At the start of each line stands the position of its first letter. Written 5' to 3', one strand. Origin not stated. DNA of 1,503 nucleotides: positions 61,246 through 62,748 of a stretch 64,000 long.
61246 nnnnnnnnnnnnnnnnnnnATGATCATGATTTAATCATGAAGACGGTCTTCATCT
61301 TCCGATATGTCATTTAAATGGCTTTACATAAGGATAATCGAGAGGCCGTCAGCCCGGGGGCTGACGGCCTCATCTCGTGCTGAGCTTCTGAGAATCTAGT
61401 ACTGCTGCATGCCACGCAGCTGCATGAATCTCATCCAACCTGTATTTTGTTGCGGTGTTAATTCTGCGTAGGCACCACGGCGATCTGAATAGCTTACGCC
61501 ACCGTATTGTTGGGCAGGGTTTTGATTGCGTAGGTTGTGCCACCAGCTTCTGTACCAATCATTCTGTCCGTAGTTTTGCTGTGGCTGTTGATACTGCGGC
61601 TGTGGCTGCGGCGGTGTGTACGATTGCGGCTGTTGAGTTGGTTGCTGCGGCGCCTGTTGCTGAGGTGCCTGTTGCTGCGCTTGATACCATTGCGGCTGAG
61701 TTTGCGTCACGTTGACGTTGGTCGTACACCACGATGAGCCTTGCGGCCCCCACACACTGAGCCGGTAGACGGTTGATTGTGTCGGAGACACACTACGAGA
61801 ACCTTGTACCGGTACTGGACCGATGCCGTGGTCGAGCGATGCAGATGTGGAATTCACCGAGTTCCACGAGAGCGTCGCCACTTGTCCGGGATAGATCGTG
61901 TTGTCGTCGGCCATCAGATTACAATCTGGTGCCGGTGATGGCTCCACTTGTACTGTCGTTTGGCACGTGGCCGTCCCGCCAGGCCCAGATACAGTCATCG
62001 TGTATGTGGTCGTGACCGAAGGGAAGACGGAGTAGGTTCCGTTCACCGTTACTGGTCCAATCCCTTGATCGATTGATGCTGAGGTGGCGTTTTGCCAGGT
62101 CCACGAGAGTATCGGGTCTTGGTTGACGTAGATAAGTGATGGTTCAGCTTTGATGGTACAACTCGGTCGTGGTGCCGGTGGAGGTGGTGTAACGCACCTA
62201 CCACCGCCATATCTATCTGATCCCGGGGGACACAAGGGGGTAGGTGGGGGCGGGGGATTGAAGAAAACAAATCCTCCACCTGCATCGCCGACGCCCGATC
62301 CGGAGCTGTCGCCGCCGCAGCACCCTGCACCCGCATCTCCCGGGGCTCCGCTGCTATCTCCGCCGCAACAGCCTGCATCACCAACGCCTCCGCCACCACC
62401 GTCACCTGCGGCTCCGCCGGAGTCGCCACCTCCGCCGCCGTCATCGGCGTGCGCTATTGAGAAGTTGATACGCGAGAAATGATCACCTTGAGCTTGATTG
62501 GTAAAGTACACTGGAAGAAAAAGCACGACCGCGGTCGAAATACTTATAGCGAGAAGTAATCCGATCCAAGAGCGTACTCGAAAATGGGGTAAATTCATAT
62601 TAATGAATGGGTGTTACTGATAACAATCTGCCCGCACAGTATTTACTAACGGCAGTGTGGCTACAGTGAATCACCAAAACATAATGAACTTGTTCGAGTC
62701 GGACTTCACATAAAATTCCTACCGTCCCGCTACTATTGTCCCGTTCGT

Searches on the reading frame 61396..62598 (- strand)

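Call 3: search_protein_families(library=pfam, proteins=[window:61396-62598:-], max_evalue=0.01)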
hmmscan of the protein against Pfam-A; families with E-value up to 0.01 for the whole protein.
window:61396-62598:- (400 aa): 0 families

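Call 16: search_protein_families(library=ncbifam, proteins=[window:61396-62598:-], max_evalue=0.01)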
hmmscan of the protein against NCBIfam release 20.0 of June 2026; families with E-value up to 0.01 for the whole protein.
window:61396-62598:- (400 aa): 0 families

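Call 61: search_protein_families(library=pfam, proteins=[window:61396-62598:-], max_evalue=1)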
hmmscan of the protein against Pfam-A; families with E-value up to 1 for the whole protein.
window:61396-62598:- (400 aa): 3 families
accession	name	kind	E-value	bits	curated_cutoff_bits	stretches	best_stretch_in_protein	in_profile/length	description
PF03153.18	TFIIA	-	0.022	15.2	36.2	1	292-364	171-259/415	Transcription factor IIA, alpha/beta subunit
PF13620.12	CarboxypepD_reg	-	0.38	11.6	32.3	1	186-222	37-73/82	Carboxypeptidase regulatory-like domain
PF09849.14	DUF2076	-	0.7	10.3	38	0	283-342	95-146/265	Uncharacterized protein conserved in bacteria (DUF2076)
